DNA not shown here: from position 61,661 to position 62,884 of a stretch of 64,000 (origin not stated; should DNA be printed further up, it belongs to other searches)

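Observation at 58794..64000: Thioesterase / KAS III-like / heme-oxygenase-like diiron protein / unknown protein / MMPL exporter: candidate pathway for an exported modified lipid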

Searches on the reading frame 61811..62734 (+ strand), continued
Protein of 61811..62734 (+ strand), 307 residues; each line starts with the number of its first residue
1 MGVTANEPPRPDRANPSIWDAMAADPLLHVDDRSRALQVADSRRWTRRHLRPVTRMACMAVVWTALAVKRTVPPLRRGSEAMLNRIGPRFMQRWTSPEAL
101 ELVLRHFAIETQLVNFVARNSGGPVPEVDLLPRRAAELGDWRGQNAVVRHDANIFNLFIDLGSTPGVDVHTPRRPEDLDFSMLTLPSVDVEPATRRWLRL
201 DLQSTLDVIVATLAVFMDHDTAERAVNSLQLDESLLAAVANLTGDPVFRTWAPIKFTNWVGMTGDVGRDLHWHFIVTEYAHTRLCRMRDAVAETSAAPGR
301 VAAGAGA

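Call 37: search_protein_families(library=pfam, proteins=[L040:8043-9968:+, L052:6893-7864:+, L064:6331-7107:+, L031:7304-8224:+, L055:5298-6212:+, L055:10977-12269:+, L066:2682-3971:-, L039:2456-2974:+, L046:3118-4407:+, L050:3011-4282:-], max_evalue=0.001)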
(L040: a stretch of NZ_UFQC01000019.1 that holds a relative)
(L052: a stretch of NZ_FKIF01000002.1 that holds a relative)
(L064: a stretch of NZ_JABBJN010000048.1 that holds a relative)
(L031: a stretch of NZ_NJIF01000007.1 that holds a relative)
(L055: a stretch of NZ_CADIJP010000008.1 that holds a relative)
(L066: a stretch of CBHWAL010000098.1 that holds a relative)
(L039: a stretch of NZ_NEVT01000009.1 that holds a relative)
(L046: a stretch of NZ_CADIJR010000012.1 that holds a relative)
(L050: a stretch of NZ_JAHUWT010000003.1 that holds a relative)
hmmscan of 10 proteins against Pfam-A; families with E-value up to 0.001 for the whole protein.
L040:8043-9968:+ (641 aa): 3 families
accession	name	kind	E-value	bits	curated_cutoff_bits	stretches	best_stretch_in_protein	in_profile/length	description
PF14518.11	Haem_oxygenas_2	-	5.8e-11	43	28.9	1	508-628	57-176/177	Iron-containing redox enzyme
PF08541.16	ACP_syn_III_C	-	1e-08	35.6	26.6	1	285-357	6-73/90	3-Oxoacyl-[acyl-carrier-protein (ACP)] synthase III C terminal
PF08545.16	ACP_syn_III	-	0.0006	20.1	24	0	128-199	6-65/80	3-Oxoacyl-[acyl-carrier-protein (ACP)] synthase III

L052:6893-7864:+ (323 aa): 1 family
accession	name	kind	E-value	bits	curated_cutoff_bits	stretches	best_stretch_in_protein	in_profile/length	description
PF00487.30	FA_desaturase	-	3.2e-30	106.2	29.7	1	41-270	2-243/253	Fatty acid desaturase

L064:6331-7107:+ (258 aa): 1 family
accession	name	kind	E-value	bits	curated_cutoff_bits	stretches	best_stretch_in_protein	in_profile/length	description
PF04116.19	FA_hydroxylase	-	1e-21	78.1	31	1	105-234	2-132/132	Fatty acid hydroxylase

L031:7304-8224:+ (306 aa): 0 families

L055:5298-6212:+ (304 aa): 1 family
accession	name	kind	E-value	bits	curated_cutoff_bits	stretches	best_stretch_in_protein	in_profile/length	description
PF00701.28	DHDPS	-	1.9e-53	181.5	22.1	1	8-289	2-288/289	Dihydrodipicolinate synthetase family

L055:10977-12269:+ (430 aa): 1 family
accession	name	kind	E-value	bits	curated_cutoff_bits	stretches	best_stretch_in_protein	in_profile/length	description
PF07399.17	Na_H_antiport_3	-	3.6e-175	583.3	25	1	8-428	2-418/419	Putative Na+/H+ antiporter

L066:2682-3971:- (429 aa): 0 families

L039:2456-2974:+ (172 aa): 2 families
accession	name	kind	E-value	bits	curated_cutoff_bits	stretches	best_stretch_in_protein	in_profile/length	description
PF13185.12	GAF_2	-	5.5e-12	46.5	28.6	1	54-162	13-129/136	GAF domain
PF01590.32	GAF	-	6.1e-11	43.4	22.4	1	64-162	24-127/133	GAF domain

L046:3118-4407:+ (429 aa): 0 families

L050:3011-4282:- (423 aa): 2 families
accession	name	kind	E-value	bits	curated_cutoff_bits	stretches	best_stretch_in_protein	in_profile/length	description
PF00155.27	Aminotran_1_2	-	4.9e-36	125.1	19.7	1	71-412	16-358/361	Aminotransferase class I and II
PF12897.13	Asp_aminotransf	-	4.4e-07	29.5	27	1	193-414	174-404/421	Aspartate amino-transferase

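Call 52: find_encoding_contigs(protein=P0064, flank=8000, max_places=1)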
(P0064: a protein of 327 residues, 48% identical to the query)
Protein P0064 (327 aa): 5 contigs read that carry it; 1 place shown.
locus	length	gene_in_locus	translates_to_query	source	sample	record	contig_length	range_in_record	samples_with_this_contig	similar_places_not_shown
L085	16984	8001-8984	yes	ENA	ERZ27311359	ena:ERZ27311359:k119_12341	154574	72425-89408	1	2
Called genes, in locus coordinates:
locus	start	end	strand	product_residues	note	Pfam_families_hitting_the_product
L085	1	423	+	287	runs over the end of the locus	-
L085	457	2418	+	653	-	PF01839:FG-GAP (faint), PF13517:FG-GAP_3, PF07593:UnbV_ASPIC (weak)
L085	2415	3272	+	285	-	PF03116:NQR2_RnfD_RnfE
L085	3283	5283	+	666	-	PF00108:Thiolase_N, PF00109:ketoacyl-synt, PF08541:ACP_syn_III_C, PF14518:Haem_oxygenas_2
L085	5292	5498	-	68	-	PF01872:RibD_C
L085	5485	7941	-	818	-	PF02463:SMC_N (faint), PF13555:AAA_29 (faint), PF20703:nSTAND1 (faint), PF13304:AAA_21 (faint), PF00684:DnaJ_CXXCXGXG (faint), PF00005:ABC_tran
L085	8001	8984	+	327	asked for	PF22523:DUF6999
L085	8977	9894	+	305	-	PF00487:FA_desaturase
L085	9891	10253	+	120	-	-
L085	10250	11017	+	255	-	-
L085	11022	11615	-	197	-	PF00440:TetR_N, PF16925:TetR_C_13, PF21993:TetR_C_13_2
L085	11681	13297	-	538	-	PF13415:Beta-prop_FBX42 (faint), PF24681:Kelch_KLHDC2_KLHL20_DRC7 (weak), PF24981:Beta-prop_ATRN-LZTR1 (faint), PF13418:Beta-prop_TYW4 (faint), PF01344:Kelch_1 (faint), PF07646:Kelch_2 (faint)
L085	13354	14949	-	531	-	PF13432:TPR_16 (weak), PF08308:PEGA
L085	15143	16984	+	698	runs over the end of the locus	PF00672:HAMP, PF08448:PAS_4, PF00512:HisKA, PF02518:HATPase_c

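Call 53: find_encoding_contigs(protein=P0077, flank=8000, max_places=1)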
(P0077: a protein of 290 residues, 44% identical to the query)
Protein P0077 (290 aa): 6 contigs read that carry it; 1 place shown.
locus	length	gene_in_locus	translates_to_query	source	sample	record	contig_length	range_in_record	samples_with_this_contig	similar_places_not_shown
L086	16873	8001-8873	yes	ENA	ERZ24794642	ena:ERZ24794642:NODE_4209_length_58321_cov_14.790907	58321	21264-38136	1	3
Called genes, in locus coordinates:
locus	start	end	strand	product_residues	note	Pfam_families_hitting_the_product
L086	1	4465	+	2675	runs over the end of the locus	PF00501:AMP-binding, PF00550:PP-binding, PF01593:Amino_oxidase, PF13450:NAD_binding_8, PF00109:ketoacyl-synt, PF02801:Ketoacyl-synt_C, PF16197:KAsynt_C_assoc, PF22336:RhiE-like_linker, +9 more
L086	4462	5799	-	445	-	PF00067:p450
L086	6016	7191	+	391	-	PF00108:Thiolase_N (weak), PF00109:ketoacyl-synt, PF08541:ACP_syn_III_C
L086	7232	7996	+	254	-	PF14518:Haem_oxygenas_2 (weak)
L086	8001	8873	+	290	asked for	PF22523:DUF6999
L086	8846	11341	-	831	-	PF03176:MMPL, PF02460:Patched (faint), PF12349:Sterol-sensing (weak), PF00873:ACR_tran (weak)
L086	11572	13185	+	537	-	PF01590:GAF, PF13185:GAF_2, PF13581:HATPase_c_2 (faint), PF02518:HATPase_c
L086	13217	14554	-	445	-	-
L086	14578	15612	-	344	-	PF03480:DctP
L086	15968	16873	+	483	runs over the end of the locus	PF00919:UPF0004, PF04055:Radical_SAM, PF18693:TRAM_2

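Call 54: find_encoding_contigs(protein=P0058, flank=8000, max_places=1)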
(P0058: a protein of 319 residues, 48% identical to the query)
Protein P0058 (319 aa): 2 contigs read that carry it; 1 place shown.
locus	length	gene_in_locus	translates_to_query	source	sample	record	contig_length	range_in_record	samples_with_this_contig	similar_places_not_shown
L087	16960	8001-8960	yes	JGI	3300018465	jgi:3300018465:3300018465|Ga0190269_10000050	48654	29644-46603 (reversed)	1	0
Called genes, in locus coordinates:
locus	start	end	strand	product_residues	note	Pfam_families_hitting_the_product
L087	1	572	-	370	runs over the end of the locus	PF00933:Glyco_hydro_3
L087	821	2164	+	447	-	PF01743:PolyA_pol, PF12627:PolyA_pol_RNAbd, PF12626:PolyA_pol_arg_C (faint)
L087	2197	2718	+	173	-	PF00583:Acetyltransf_1, PF13673:Acetyltransf_10, PF13508:Acetyltransf_7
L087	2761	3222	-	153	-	-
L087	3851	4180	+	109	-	PF00486:Trans_reg_C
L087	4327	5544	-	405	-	-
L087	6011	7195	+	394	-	PF00108:Thiolase_N, PF00109:ketoacyl-synt, PF08541:ACP_syn_III_C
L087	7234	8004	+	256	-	PF14518:Haem_oxygenas_2 (weak)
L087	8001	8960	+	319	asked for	PF22523:DUF6999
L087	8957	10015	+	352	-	PF00487:FA_desaturase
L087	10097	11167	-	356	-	PF12625:Arabinose_bd, PF12833:HTH_18, PF00165:HTH_AraC (weak)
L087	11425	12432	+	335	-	PF03537:Glyco_hydro_114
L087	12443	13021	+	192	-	PF04542:Sigma70_r2, PF08281:Sigma70_r4_2 (faint)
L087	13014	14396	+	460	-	PF04773:FecR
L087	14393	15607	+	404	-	-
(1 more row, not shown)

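Call 57: fold_search(model_id=the predicted structure, library=pdb)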
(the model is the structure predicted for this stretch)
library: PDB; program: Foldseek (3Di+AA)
matches with E <= 10: 80; with E <= 0.001: 0
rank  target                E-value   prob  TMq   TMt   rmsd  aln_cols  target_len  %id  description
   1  9j3v_F                3.2e-01  0.10  0.13  0.15  19.1       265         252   12  Fe2+/Fe2+ PolF-L-isoleucine complex (released 2025-10-08)
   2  9mri_D                9.5e-01  0.07  0.14  0.16  19.5       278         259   14  X-ray crystal structure of Streptomyces cacaoi PolF bound to Zn(II) (released 2025-10-22)
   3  9j3v_C                1.0e+00  0.06  0.13  0.15  20.8       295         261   11  Fe2+/Fe2+ PolF-L-isoleucine complex (released 2025-10-08)
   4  6nq7                  1.1e+00  0.05  0.13  0.16  17.2       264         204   10  Crystal structure of YetJ from Bacillus Subtilis crystallized in lipidic cubic phase (released 2019-04-17)
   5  9prr_D                1.2e+00  0.07  0.14  0.16  19.3       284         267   13  X-ray crystal structure of Streptomyces cacaoi PolF in complex with iron and L-isoleucine (released 2025-10-15)
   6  9pj2_E                1.2e+00  0.06  0.14  0.15  21.3       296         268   10  Crystal structure of non-haem diiron azetidine synthase from Streptomyces cacaoi var. asoensis complexed with iron, L- (released 2025-12-24)
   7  3nvj                  1.5e+00  0.06  0.13  0.12  17.0       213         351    8  Crystal structure of the C143A/C166A mutant of Ero1p (released 2010-11-03)
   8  9prr_B                1.6e+00  0.05  0.14  0.15  19.7       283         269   13  X-ray crystal structure of Streptomyces cacaoi PolF in complex with iron and L-isoleucine (released 2025-10-15)
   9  9pj2_B                1.7e+00  0.04  0.13  0.14  19.4       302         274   12  Crystal structure of non-haem diiron azetidine synthase from Streptomyces cacaoi var. asoensis complexed with iron, L- (released 2025-12-24)
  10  7twa_A                2.1e+00  0.04  0.14  0.18  18.5       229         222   12  Crystal structure of apo BesC from Streptomyces cattleya (released 2022-04-13)
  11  2acl_H                2.2e+00  0.03  0.12  0.14  21.4       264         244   13  Liver X-Receptor alpha Ligand Binding Domain with SB313987 (released 2005-09-20)
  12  9pj2_D                2.3e+00  0.04  0.14  0.15  18.9       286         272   12  Crystal structure of non-haem diiron azetidine synthase from Streptomyces cacaoi var. asoensis complexed with iron, L- (released 2025-12-24)
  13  7twa_B                2.5e+00  0.02  0.11  0.14  18.3       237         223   14  Crystal structure of apo BesC from Streptomyces cattleya (released 2022-04-13)
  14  9pj2_F                2.7e+00  0.04  0.14  0.15  20.5       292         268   13  Crystal structure of non-haem diiron azetidine synthase from Streptomyces cacaoi var. asoensis complexed with iron, L- (released 2025-12-24)
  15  9j3v_B                2.7e+00  0.03  0.13  0.14  18.9       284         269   13  Fe2+/Fe2+ PolF-L-isoleucine complex (released 2025-10-08)
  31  4pxh_A                5.8e+00  0.02  0.12  0.09  17.8       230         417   13  Structure of P450sky (CYP163B3), a cytochrome P450 from skyllamycin biosynthesis in complex with a peptidyl carrier pr (released 2014-07-23)
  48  4pxh_C                7.9e+00  0.02  0.12  0.10  17.8       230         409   13  Structure of P450sky (CYP163B3), a cytochrome P450 from skyllamycin biosynthesis in complex with a peptidyl carrier pr (released 2014-07-23)
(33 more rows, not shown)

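Call 64: search_protein_families(library=pfam, proteins=[L017:7443-8432:+, L017:10897-11787:+, L017:11808-13169:+, L017:13177-14517:+, L017:14606-16906:+, L018:10830-11591:+, L018:7563-7970:+, L021:10854-11771:+, L021:6891-7919:-, L021:3945-5930:+], max_evalue=0.001)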
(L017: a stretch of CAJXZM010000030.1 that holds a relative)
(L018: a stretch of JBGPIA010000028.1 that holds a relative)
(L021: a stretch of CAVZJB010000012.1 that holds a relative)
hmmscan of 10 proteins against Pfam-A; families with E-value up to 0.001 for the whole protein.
L017:7443-8432:+ (329 aa): 1 family
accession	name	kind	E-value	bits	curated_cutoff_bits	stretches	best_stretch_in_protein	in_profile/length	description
PF00487.30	FA_desaturase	-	2.1e-16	60.9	29.7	1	45-270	2-225/253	Fatty acid desaturase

L017:10897-11787:+ (296 aa): 1 family
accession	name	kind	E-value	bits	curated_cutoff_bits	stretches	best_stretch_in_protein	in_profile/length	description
PF01758.21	SBF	-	1.7e-35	122.9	24.3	1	12-195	1-189/191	Sodium Bile acid symporter family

L017:11808-13169:+ (453 aa): 1 family
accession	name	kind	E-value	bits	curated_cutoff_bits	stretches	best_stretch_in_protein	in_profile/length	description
PF00067.27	p450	-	1.2e-82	278.6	22.8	1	16-431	4-445/462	Cytochrome P450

L017:13177-14517:+ (446 aa): 1 family
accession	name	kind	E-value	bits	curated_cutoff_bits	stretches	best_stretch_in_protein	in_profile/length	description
PF00067.27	p450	-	6.6e-77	259.7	22.8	1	46-422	46-440/462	Cytochrome P450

L017:14606-16906:+ (766 aa): 4 families
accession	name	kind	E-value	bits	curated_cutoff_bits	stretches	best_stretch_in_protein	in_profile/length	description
PF03176.21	MMPL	-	4.3e-33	115.1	20.5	2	106-382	50-305/333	MMPL family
PF00873.25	ACR_tran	-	5.3e-11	41.4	28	1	222-376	859-1017/1021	AcrB/AcrD/AcrF family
PF12349.14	Sterol-sensing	-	3.7e-07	30.6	22.3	1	252-387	9-144/153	Sterol-sensing domain of SREBP cleavage-activation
PF02460.24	Patched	-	5.5e-06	26.6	23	1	250-378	29-156/156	Patched SSD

L018:10830-11591:+ (253 aa): 1 family
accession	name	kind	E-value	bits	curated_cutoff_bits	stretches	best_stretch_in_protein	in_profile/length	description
PF17843.6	MycE_N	-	0.00013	23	27.3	1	146-231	25-111/111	MycE methyltransferase N-terminal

L018:7563-7970:+ (135 aa): 1 family
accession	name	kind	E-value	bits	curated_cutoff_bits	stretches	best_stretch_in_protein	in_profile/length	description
PF03116.20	NQR2_RnfD_RnfE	-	1.4e-05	25.1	27.7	1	17-114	171-264/296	NQR2, RnfD, RnfE family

L021:10854-11771:+ (305 aa): 1 family
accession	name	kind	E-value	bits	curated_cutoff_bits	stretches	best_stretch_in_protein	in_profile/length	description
PF00487.30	FA_desaturase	-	2.5e-16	60.7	29.7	1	12-246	7-225/253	Fatty acid desaturase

L021:6891-7919:- (342 aa): 1 family
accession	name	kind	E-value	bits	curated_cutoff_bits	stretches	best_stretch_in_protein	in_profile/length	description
PF04116.19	FA_hydroxylase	-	1.6e-19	71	31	1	220-342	2-131/132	Fatty acid hydroxylase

L021:3945-5930:+ (661 aa): 3 families
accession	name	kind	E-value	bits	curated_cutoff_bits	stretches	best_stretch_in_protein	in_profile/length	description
PF13517.12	FG-GAP_3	-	6e-34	116.9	26.9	4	160-221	1-60/61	FG-GAP-like repeat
PF01839.29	FG-GAP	-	2.5e-15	56.4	22.1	0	158-173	7-22/37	FG-GAP repeat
PF07593.17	UnbV_ASPIC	-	4.6e-10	39.7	23.4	1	560-631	1-68/68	ASPIC and UnbV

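Call 65: search_protein_families(library=pfam, proteins=[L024:7653-8051:+, L024:6785-7540:+, L024:11193-12704:+, L025:11305-12264:+, L025:6492-7868:+, L015:7089-7952:+, L015:5101-7092:+, L015:10695-11786:+, L019:11230-12189:+, L019:12201-13568:+], max_evalue=0.001)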
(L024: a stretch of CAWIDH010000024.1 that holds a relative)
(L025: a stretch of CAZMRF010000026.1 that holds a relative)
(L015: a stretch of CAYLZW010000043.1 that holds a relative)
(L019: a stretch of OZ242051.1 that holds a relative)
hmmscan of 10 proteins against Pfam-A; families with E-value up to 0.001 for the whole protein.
L024:7653-8051:+ (132 aa): 0 families

L024:6785-7540:+ (251 aa): 1 family
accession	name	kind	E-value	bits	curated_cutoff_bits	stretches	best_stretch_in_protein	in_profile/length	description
PF14329.11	DUF4386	-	6.6e-58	196.5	27.6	1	23-234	2-210/210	Domain of unknown function (DUF4386)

L024:11193-12704:+ (503 aa): 2 families
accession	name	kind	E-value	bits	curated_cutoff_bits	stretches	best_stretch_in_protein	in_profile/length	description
PF00144.29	Beta-lactamase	-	9.5e-59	199.6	27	1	65-392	2-325/329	Beta-lactamase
PF13354.11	Beta-lactamase2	-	0.00087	19.1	22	0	107-143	13-50/214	Beta-lactamase enzyme family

L025:11305-12264:+ (319 aa): 4 families
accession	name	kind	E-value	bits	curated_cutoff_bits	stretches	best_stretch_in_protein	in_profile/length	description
PF13602.12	ADH_zinc_N_2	-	1e-26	94.9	27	1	186-316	1-134/134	Zinc-binding dehydrogenase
PF08240.17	ADH_N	-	6.5e-15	55.7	23.5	1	26-113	1-103/104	Alcohol dehydrogenase GroES-like domain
PF00107.32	ADH_zinc_N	-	3e-14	53.5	31.8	1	155-244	1-98/129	Zinc-binding dehydrogenase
PF08541.16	ACP_syn_III_C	-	0.0003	21.3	26.6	0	130-161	55-86/90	3-Oxoacyl-[acyl-carrier-protein (ACP)] synthase III C terminal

L025:6492-7868:+ (458 aa): 1 family
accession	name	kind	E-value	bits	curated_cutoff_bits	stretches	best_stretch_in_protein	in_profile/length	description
PF14329.11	DUF4386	-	2.6e-22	80.2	27.6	1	217-422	2-210/210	Domain of unknown function (DUF4386)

L015:7089-7952:+ (287 aa): 1 family
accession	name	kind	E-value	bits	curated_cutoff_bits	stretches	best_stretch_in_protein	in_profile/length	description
PF03116.20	NQR2_RnfD_RnfE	-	1.9e-11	44.3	27.7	1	154-269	171-285/296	NQR2, RnfD, RnfE family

L015:5101-7092:+ (663 aa): 3 families
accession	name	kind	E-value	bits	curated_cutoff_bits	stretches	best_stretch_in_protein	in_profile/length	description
PF13517.12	FG-GAP_3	-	1.2e-33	115.9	26.9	4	308-373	1-61/61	FG-GAP-like repeat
PF01839.29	FG-GAP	-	1.2e-15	57.4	22.1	0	303-329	4-27/37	FG-GAP repeat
PF07593.17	UnbV_ASPIC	-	1e-07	32.2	23.4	1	570-641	2-66/68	ASPIC and UnbV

L015:10695-11786:+ (363 aa): 1 family
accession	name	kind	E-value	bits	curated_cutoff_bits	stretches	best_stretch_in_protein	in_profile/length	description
PF00487.30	FA_desaturase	-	1.6e-15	58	29.7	1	82-319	5-234/253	Fatty acid desaturase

L019:11230-12189:+ (319 aa): 3 families
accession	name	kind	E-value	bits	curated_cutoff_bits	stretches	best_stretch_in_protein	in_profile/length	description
PF03255.19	ACCA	-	2e-144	481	23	1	8-317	1-310/310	Acetyl co-enzyme A carboxylase carboxyltransferase-like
PF01039.27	Carboxyl_trans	-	1e-16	61.1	22.3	1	85-249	272-428/493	Carboxyl transferase domain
PF06833.16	MdcE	-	0.00032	20.9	32.7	1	148-297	20-165/196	Malonate decarboxylase gamma subunit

L019:12201-13568:+ (455 aa): 5 families
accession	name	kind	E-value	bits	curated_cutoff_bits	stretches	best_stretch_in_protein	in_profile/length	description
PF01171.26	ATP_bind_3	-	1.1e-57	195.1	27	1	20-199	2-182/182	PP-loop family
PF11734.13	TilS_C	-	5.8e-19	67.7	22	1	385-447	12-74/74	TilS substrate C-terminal domain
PF09179.16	TilS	-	3.5e-09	37.2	21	1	259-322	5-67/67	TilS substrate binding domain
PF01507.26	PAPS_reduct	-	7.4e-07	29.8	22.5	1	20-179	2-155/175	Phosphoadenosine phosphosulfate reductase domain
PF02540.23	NAD_synthase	-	0.00033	20.3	21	1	11-76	12-76/242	NAD synthase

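Call 72: search_protein_families(library=ncbifam, proteins=[L040:8043-9968:+], max_evalue=0.001)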
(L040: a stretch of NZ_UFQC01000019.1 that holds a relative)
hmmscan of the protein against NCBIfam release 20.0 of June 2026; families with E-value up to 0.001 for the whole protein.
L040:8043-9968:+ (641 aa): 8 families
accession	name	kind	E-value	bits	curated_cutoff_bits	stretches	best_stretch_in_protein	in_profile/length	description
NF005293.2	PRK06816.1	subfamily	2.7e-97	326.2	450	1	8-375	1-377/378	StlD/DarB family beta-ketosynthase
NF053539.1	resorcinol_DarB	exception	9.8e-75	252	550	1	7-374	2-375/377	dialkylresorcinol biosynthesis protein DarB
NF006829.0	PRK09352.1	subfamily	2.2e-18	66.3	249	1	13-357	10-304/322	beta-ketoacyl-ACP synthase 3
TIGR00747.1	fabH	subfamily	4.6e-15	55.5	292.1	2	10-198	5-169/322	beta-ketoacyl-ACP synthase III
NF006720.0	PRK09258.1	equivalog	2.2e-13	50.2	285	1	4-358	2-322/338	3-oxoacyl-ACP synthase III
NF004623.0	PRK05963.1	equivalog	8.3e-10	38.4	437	1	15-167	13-152/328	beta-ketoacyl-ACP synthase III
NF005541.0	PRK07204.1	equivalog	5e-06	26.1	402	0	41-160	31-146/329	beta-ketoacyl-ACP synthase III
NF042429.2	DHPHCoAsyn_DpgA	equivalog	4e-05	22.7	425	1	70-195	72-190/350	3,5-dihydroxyphenylacetyl-CoA synthase DpgA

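Call 81: search_protein_families(library=pfam, proteins=[L006:5278-6306:-, L006:12334-13341:+, L006:13465-14961:+, L006:15095-16867:+, L008:13213-14979:+, L008:6382-7680:+, L012:9296-10342:+, L012:10862-12502:+, L012:1559-2998:+, L012:3035-3688:-], max_evalue=0.001)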
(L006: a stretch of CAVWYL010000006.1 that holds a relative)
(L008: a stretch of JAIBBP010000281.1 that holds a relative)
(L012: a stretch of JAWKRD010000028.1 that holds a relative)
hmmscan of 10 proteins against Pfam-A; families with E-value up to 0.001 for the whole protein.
L006:5278-6306:- (342 aa): 0 families

L006:12334-13341:+ (335 aa): 1 family
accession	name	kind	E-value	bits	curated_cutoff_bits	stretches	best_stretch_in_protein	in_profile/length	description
PF03176.21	MMPL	-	8.5e-15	54.9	20.5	1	58-293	72-313/333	MMPL family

L006:13465-14961:+ (498 aa): 3 families
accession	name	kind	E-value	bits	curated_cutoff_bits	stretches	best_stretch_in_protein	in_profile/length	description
PF02770.24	Acyl-CoA_dh_M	-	1.4e-24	86.6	33.3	1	245-339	1-97/97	Acyl-CoA dehydrogenase, middle domain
PF02771.21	Acyl-CoA_dh_N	-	2.4e-19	70.2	22.9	1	130-240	2-112/113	Acyl-CoA dehydrogenase, N-terminal domain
PF00441.29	Acyl-CoA_dh_1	-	9.3e-10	39.3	22.4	1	388-488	49-149/150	Acyl-CoA dehydrogenase, C-terminal domain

L006:15095-16867:+ (590 aa): 1 family
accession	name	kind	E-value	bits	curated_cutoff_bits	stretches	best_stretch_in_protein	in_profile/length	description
PF00656.27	Peptidase_C14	-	2.5e-14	54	21.4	1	117-334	5-222/233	Caspase domain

L008:13213-14979:+ (588 aa): 1 family
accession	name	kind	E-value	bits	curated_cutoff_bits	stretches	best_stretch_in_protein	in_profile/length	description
PF00282.25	Pyridoxal_deC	-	1.6e-104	350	27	1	165-528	1-372/375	Pyridoxal-dependent decarboxylase conserved domain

L008:6382-7680:+ (432 aa): 2 families
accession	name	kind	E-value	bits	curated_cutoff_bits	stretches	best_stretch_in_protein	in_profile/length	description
PF00208.27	ELFV_dehydrog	-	3.2e-66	223.9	23.4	1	197-429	1-241/241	Glutamate/Leucine/Phenylalanine/Valine dehydrogenase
PF02812.23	ELFV_dehydrog_N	-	4.3e-56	188.6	25.3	1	52-179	1-128/129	Glu/Leu/Phe/Val dehydrogenase, dimerisation domain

L012:9296-10342:+ (348 aa): 1 family
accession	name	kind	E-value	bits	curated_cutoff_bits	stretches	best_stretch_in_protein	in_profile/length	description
PF00487.30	FA_desaturase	-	4.6e-16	59.8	29.7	1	80-304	5-225/253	Fatty acid desaturase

L012:10862-12502:+ (546 aa): 0 families

L012:1559-2998:+ (479 aa): 1 family
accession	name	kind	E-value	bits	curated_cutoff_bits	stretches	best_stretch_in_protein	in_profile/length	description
PF03781.23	FGE-sulfatase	-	6.8e-09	36.2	23.3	1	288-474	91-253/255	Sulfatase-modifying factor enzyme 1-like domain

L012:3035-3688:- (217 aa): 4 families
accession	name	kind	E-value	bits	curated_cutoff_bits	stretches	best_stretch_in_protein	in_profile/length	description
PF00258.30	Flavodoxin_1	-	7.2e-10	39.6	25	1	71-196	1-128/143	Flavodoxin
PF03358.20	FMN_red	-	6.7e-09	35.9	24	1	107-156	63-112/152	NADPH-dependent FMN reductase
PF12724.12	Flavodoxin_5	-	0.00015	22.6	27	1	70-158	1-83/145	Flavodoxin domain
PF02525.22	Flavodoxin_2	-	0.00018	21.7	27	1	99-143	63-106/198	Flavodoxin-like fold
